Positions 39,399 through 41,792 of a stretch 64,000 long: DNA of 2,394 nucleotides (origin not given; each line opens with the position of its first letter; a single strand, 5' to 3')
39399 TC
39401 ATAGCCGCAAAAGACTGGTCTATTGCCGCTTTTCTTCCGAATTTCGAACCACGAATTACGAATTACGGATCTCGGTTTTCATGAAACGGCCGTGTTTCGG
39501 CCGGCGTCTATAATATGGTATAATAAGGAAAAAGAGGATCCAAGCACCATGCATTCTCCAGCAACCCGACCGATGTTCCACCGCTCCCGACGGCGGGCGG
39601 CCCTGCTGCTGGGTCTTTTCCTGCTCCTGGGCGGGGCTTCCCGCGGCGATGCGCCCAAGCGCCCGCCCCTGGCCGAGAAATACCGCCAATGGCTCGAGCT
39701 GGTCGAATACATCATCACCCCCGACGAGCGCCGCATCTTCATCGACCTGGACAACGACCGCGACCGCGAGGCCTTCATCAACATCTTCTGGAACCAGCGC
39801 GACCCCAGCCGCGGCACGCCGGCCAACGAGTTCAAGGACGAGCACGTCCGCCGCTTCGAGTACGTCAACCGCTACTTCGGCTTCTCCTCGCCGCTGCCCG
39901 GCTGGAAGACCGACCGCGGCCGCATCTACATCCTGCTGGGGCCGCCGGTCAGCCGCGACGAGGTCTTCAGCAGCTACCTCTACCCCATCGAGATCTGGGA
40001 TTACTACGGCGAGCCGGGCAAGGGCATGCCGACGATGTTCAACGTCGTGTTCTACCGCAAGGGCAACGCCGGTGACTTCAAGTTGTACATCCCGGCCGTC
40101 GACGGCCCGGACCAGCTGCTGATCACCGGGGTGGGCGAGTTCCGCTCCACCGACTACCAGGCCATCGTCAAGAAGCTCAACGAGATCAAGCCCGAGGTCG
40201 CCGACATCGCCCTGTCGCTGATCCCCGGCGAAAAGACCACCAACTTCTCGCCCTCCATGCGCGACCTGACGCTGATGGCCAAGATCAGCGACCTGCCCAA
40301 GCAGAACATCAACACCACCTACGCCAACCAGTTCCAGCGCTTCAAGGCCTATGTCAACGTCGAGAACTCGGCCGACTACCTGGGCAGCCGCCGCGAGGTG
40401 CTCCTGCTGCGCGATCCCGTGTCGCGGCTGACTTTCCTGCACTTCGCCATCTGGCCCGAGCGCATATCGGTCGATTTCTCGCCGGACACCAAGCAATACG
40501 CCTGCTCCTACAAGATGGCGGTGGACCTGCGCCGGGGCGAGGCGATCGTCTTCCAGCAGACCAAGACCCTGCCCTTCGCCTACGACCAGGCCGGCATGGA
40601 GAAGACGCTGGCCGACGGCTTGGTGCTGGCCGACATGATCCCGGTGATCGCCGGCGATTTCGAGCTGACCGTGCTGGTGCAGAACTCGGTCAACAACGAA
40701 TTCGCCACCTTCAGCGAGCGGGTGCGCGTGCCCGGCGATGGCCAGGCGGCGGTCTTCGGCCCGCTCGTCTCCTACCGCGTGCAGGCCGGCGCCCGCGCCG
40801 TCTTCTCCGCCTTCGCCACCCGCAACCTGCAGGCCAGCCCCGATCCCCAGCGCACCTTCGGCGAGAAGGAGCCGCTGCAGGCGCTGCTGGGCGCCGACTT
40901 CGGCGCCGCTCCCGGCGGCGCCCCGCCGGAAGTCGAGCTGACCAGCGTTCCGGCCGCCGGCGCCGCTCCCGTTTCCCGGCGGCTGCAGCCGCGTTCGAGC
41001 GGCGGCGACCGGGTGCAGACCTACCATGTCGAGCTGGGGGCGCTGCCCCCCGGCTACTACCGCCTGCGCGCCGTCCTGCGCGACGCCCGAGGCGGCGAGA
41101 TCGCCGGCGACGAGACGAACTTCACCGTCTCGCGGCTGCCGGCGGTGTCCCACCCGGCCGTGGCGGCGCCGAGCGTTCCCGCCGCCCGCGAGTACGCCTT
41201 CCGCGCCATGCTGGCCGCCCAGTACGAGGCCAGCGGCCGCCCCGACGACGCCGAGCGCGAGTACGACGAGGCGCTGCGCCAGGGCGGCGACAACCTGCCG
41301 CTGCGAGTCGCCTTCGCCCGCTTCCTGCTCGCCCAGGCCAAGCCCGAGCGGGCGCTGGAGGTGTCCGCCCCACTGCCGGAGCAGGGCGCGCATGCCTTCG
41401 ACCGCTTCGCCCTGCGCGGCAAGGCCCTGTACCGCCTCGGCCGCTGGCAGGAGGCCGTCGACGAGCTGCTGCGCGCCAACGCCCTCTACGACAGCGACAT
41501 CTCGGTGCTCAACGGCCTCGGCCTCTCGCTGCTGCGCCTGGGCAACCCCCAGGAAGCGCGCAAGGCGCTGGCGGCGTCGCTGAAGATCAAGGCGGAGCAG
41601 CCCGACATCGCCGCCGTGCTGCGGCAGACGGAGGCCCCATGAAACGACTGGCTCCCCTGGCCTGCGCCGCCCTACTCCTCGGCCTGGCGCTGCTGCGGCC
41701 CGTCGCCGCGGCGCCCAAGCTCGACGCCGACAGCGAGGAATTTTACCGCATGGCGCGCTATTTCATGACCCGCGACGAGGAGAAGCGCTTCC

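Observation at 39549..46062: GWxTD - GWxTD - CarboxypepD_reg/TPR - Thr-type sulfatase-like/TPR operon: a conserved-looking but functionally undescribed envelope system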

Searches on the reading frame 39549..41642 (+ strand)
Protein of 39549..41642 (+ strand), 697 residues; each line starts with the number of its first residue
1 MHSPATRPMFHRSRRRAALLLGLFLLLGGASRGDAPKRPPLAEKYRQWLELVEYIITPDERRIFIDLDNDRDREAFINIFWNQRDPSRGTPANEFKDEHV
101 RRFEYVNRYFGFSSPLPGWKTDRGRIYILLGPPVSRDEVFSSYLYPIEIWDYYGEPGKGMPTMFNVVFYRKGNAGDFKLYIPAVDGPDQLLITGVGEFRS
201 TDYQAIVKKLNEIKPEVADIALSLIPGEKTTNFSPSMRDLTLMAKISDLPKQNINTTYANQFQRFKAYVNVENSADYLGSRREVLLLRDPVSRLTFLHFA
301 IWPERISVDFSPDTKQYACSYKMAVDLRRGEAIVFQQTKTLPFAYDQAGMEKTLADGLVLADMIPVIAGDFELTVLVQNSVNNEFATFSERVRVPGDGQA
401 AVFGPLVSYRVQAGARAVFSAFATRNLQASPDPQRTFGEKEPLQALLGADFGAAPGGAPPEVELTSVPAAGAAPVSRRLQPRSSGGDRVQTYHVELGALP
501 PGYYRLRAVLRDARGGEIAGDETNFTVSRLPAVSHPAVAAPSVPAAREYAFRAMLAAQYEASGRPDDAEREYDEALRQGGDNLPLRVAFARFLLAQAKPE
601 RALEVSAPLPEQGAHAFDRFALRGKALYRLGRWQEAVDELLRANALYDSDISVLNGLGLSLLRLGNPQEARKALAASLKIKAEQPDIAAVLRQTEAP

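Call 4: search_protein_families(library=pfam, proteins=[window:39549-41642:+], max_evalue=0.01)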
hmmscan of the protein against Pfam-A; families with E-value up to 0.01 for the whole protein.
window:39549-41642:+ (697 aa): 11 families
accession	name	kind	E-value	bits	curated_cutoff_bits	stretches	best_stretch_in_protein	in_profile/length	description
PF07719.23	TPR_2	-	1.2e-11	44.2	27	1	653-680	3-30/34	Tetratricopeptide repeat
PF20094.4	GWxTD_dom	-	7.7e-11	42.5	26.9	1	40-154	25-128/172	GWxTD domain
PF13428.12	TPR_14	-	2e-10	40.7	23.5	1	552-591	4-43/44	Tetratricopeptide repeat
PF14559.12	TPR_19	-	9e-10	39.2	25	2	561-615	3-57/68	Tetratricopeptide repeat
PF13424.12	TPR_12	-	4.4e-07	30.4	30.1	1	623-681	9-75/77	Tetratricopeptide repeat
PF00515.34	TPR_1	-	2.6e-06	27.5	27.8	0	653-680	3-30/34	Tetratricopeptide repeat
PF12895.13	ANAPC3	-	4.4e-06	27.3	27.2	1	619-675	26-80/82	Anaphase-promoting complex, cyclosome, subunit 3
PF13432.12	TPR_16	-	2.2e-05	25.2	32.7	1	623-684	3-64/65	Tetratricopeptide repeat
PF13371.12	TPR_9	-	0.00048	20.5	35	0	657-693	35-71/73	Tetratricopeptide repeat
PF13431.12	TPR_17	-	0.00066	20.2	24.4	0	641-671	3-33/34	Tetratricopeptide repeat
PF13414.12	TPR_11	-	0.0014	18.7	26.8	1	624-665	1-42/42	TPR repeat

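Call 5: search_protein_families(library=ncbifam, proteins=[window:39549-41642:+], max_evalue=0.01)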
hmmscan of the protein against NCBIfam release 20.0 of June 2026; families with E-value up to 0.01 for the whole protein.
window:39549-41642:+ (697 aa): 7 families
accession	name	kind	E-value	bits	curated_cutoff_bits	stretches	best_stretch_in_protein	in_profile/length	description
TIGR04514.1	GWxTD_dom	domain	2.8e-29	101.7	28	1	49-153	3-105/105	GWxTD domain-containing protein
TIGR02917.1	PEP_TPR_lipo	equivalog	5.1e-10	37.9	312.2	1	554-684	640-769/899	XrtA/PEP-CTERM system TPR-repeat protein PrsT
TIGR02521.1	type_IV_pilW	equivalog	1.2e-06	28.3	154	0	548-603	64-119/234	type IV pilus biogenesis/stability protein PilW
NF052415.1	T3SS_chap_SctY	equivalog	0.00014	22.3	70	0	562-638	19-98/106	type III secretion apparatus assembly chaperone SctY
TIGR02552.1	LcrH_SycD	equivalog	0.00049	19.8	104.8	1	624-693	59-128/136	SycD/LcrH family type III secretion system chaperone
NF040959.1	MamA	equivalog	0.0015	18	200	1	555-674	77-196/204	magnetosome protein MamA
TIGR00540.1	TPR_hemY_coli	hypoth_equivalog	0.0078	15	142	1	565-642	133-210/385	heme biosynthesis-associated TPR protein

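Call 9: search_solved_structures(query=window:39549-41642:+, max_evalue=1)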
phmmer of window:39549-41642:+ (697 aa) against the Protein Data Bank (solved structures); distinct sequences matched with E-value up to 1: 13.
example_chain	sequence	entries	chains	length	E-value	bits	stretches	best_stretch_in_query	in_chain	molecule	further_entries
2ho1_A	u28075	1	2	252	0.0017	20.3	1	624-689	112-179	Type 4 fimbrial biogenesis protein PilF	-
2fi7_A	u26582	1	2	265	0.0017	20.2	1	624-689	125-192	type 4 fimbrial biogenesis protein PilF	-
2pl2_A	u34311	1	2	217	0.0065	18.3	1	551-607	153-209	Hypothetical conserved protein TTC0263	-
9k7u_A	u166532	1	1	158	0.033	16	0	657-684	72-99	Heter-Zn2-HEHE-22A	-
8far_A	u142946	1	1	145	0.087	14.6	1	620-688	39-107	I432-1-CC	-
8cus_A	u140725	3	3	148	0.1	14.4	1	620-688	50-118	I432-1(NaCl) Chain A | I432-1(Imd) Chain A | I432-1-X3 Chain A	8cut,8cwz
5l0y_A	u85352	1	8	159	0.17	13.7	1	619-695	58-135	Sec72-ssa1 c-terminal peptide fusion protein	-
9ijj_k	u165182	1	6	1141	0.18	13.6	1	624-684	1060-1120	Cilia- and flagella-associated protein 70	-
5l0w_B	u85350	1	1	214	0.33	12.7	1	619-695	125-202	Sec72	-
3asg_A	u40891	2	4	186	0.72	11.6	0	556-671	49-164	MamA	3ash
3as8_A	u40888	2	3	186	0.78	11.5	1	555-671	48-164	Magnetosome protein MamA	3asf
8fwd_1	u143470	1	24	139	0.88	11.3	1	623-689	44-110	O43-rpxdoc-EK1_B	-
3as4_A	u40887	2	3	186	0.99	11.1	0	556-671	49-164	MamA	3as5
